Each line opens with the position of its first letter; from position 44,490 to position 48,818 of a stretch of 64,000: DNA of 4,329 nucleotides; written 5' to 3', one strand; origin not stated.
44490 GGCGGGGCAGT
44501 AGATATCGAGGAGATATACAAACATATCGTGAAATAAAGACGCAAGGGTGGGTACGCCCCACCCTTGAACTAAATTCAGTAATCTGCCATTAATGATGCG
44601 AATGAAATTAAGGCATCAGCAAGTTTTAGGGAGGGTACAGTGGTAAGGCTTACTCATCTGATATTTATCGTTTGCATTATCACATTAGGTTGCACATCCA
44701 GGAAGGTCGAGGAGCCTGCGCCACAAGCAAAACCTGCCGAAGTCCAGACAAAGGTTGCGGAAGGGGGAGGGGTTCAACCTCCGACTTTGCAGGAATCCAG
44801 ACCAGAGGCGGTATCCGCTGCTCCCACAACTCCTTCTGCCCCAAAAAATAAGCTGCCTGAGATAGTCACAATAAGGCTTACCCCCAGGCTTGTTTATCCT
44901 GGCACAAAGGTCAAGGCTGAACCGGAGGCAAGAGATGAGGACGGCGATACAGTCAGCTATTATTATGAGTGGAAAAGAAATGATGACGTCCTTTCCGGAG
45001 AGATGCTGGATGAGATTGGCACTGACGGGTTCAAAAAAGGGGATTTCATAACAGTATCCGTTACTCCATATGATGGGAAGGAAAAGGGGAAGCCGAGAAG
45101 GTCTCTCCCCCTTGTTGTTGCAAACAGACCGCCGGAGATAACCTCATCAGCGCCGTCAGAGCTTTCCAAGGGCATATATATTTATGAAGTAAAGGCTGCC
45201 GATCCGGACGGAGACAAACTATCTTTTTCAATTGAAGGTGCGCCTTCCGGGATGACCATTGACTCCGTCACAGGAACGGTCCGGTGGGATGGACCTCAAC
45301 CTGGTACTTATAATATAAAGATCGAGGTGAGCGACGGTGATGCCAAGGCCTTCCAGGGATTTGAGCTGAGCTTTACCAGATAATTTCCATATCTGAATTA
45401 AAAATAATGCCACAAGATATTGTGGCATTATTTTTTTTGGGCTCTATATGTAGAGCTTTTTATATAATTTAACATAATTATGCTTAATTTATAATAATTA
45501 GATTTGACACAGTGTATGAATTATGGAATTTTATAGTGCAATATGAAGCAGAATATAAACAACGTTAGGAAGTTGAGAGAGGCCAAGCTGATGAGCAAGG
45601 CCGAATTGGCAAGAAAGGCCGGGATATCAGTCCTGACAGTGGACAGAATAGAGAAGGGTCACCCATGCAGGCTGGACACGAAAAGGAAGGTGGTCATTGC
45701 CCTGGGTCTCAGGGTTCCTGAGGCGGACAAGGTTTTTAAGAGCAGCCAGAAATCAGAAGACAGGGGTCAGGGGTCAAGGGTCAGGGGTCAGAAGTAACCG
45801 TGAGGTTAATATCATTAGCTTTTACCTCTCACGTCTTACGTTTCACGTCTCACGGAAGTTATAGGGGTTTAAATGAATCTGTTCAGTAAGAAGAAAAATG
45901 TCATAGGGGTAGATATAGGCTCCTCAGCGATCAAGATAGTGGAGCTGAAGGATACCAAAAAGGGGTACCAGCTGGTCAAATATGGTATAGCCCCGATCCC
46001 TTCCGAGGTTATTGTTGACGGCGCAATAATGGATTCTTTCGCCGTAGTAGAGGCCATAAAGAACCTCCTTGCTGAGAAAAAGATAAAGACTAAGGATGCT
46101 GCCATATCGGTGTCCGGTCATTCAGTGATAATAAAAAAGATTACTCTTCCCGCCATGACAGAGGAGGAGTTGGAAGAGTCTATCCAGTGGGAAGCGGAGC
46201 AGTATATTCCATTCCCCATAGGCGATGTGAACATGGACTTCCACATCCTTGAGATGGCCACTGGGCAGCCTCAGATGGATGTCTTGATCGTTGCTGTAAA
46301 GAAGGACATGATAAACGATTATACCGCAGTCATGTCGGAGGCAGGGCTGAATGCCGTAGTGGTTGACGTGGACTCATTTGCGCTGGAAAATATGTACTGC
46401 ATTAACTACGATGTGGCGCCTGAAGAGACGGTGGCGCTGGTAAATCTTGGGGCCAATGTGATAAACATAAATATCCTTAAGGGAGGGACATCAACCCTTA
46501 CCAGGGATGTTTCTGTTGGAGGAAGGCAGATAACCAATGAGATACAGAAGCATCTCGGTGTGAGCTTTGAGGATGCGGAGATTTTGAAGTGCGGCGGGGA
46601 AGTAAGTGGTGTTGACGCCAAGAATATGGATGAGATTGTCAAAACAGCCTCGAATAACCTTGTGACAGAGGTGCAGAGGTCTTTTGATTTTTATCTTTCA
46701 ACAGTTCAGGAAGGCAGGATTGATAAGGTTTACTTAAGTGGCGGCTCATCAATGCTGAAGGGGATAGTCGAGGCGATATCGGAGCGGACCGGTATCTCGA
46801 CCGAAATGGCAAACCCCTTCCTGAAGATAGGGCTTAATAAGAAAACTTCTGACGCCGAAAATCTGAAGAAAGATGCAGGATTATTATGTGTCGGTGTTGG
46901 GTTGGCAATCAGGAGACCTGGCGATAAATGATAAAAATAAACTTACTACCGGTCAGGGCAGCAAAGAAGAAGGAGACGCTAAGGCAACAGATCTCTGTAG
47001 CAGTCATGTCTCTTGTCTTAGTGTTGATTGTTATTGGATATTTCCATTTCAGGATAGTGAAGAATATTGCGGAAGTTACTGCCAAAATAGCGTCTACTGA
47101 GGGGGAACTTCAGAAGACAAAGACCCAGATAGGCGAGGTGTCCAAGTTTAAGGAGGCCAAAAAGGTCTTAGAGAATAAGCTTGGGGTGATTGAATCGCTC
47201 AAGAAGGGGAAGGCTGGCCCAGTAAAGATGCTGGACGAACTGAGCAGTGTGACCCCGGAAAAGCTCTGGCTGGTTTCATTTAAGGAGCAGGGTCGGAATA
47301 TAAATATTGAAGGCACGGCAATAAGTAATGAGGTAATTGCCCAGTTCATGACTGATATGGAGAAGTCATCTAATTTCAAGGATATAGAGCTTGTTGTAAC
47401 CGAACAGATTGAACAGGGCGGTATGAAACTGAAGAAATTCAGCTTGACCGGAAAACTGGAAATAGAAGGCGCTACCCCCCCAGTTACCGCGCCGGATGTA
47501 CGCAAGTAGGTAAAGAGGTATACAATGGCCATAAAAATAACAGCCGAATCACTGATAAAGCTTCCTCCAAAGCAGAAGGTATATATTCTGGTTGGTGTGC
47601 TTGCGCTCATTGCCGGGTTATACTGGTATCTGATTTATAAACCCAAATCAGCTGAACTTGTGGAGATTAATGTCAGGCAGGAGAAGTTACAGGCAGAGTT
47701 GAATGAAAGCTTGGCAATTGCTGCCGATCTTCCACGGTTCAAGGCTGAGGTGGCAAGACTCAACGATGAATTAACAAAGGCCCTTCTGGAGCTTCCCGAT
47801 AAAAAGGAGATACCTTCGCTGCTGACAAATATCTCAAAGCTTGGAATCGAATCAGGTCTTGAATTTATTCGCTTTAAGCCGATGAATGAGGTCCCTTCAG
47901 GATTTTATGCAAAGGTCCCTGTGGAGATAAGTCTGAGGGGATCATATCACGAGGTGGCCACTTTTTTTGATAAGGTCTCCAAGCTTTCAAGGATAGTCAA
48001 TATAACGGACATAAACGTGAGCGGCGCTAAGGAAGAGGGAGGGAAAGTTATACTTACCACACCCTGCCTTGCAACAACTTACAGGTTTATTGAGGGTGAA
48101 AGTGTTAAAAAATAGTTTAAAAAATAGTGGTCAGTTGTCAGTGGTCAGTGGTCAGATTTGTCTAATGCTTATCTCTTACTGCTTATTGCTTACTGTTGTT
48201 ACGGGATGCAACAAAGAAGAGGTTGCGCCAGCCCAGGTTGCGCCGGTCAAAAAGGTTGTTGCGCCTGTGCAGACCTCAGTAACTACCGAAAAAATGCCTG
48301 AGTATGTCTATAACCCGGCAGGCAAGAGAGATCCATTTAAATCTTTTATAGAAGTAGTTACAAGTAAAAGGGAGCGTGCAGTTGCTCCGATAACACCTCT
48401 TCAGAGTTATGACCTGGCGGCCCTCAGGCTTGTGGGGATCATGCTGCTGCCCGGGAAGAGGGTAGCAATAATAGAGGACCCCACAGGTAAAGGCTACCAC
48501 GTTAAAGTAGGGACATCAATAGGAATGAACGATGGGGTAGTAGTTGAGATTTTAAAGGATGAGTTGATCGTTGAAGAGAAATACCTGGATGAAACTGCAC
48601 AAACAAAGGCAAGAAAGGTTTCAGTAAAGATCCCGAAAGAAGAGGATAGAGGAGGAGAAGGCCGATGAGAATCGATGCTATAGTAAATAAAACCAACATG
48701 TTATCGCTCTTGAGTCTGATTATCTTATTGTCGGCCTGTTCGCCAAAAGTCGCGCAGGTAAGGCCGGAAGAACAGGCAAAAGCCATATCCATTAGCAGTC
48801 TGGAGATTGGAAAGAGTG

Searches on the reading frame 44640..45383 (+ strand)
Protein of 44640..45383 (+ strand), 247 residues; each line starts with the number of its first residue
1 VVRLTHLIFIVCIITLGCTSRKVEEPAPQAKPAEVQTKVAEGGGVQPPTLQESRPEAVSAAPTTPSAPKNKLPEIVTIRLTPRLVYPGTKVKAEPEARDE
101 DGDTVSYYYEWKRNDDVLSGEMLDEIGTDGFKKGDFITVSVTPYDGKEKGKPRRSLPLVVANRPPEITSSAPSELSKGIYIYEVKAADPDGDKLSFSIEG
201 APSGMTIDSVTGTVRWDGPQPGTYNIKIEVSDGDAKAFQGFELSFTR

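Call 10: search_protein_families(library=pfam, proteins=[window:44640-45383:+], max_evalue=0.001)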
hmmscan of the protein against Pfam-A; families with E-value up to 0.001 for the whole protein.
window:44640-45383:+ (247 aa): 1 family
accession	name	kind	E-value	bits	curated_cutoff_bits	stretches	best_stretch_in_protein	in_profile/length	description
PF05345.18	He_PIG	-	7.5e-11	42.8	24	1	172-244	11-94/96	Putative Ig domain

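Call 11: search_protein_families(library=ncbifam, proteins=[window:44640-45383:+], max_evalue=0.01)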
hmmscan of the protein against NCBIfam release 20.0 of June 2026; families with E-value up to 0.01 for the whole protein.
window:44640-45383:+ (247 aa): 0 families

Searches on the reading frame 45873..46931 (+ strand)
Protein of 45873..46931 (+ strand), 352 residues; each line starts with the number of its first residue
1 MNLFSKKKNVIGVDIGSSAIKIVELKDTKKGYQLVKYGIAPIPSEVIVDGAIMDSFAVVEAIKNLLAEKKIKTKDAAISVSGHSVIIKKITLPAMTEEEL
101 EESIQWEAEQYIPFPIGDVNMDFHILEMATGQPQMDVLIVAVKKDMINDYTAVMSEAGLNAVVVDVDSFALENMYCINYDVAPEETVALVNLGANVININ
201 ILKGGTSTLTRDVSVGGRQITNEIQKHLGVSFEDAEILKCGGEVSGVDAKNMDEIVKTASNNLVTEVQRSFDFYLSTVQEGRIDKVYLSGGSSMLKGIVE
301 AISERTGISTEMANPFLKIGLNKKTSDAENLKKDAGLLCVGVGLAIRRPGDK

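Call 10: search_protein_families(library=pfam, proteins=[window:45873-46931:+], max_evalue=0.001)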
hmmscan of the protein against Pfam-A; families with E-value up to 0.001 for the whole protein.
window:45873-46931:+ (352 aa): 4 families
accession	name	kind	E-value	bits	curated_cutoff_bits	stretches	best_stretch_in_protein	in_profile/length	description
PF11104.14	PilM_2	-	2.1e-86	290.4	27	1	12-348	1-339/340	Type IV pilus assembly protein PilM;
PF14450.12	FtsA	-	1.1e-13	52.1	31.8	1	188-315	1-112/127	Cell division protein FtsA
PF05134.19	T2SSL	-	4.2e-05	23.5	25.5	1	74-171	47-138/231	Type II secretion system (T2SS), protein L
PF06723.19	MreB_Mbl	-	0.00086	18.7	27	0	247-315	237-306/327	MreB/Mbl protein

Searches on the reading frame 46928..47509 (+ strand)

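Call 10: search_protein_families(library=pfam, proteins=[window:46928-47509:+], max_evalue=0.001)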
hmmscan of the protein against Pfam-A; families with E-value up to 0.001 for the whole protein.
window:46928-47509:+ (193 aa): 1 family
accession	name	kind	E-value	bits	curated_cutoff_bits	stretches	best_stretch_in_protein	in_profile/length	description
PF05137.18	PilN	-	1.4e-20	73.6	22.8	1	101-176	2-77/78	Fimbrial assembly protein (PilN)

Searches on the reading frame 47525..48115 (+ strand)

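Call 10: search_protein_families(library=pfam, proteins=[window:47525-48115:+], max_evalue=0.001)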
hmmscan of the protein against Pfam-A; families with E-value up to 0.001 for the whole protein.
window:47525-48115:+ (196 aa): 1 family
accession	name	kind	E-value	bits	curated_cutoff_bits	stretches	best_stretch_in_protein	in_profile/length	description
PF04350.18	PilO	-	3.4e-44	151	22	1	49-189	5-144/145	Pilus assembly protein, PilO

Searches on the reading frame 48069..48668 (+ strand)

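Call 10: search_protein_families(library=pfam, proteins=[window:48069-48668:+], max_evalue=0.001)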
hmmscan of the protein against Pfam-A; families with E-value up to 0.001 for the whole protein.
window:48069-48668:+ (199 aa): 1 family
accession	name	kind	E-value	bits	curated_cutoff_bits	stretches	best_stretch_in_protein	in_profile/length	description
PF04351.19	PilP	-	7.9e-16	58.7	25.6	1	64-187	14-145/146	Pilus assembly protein, PilP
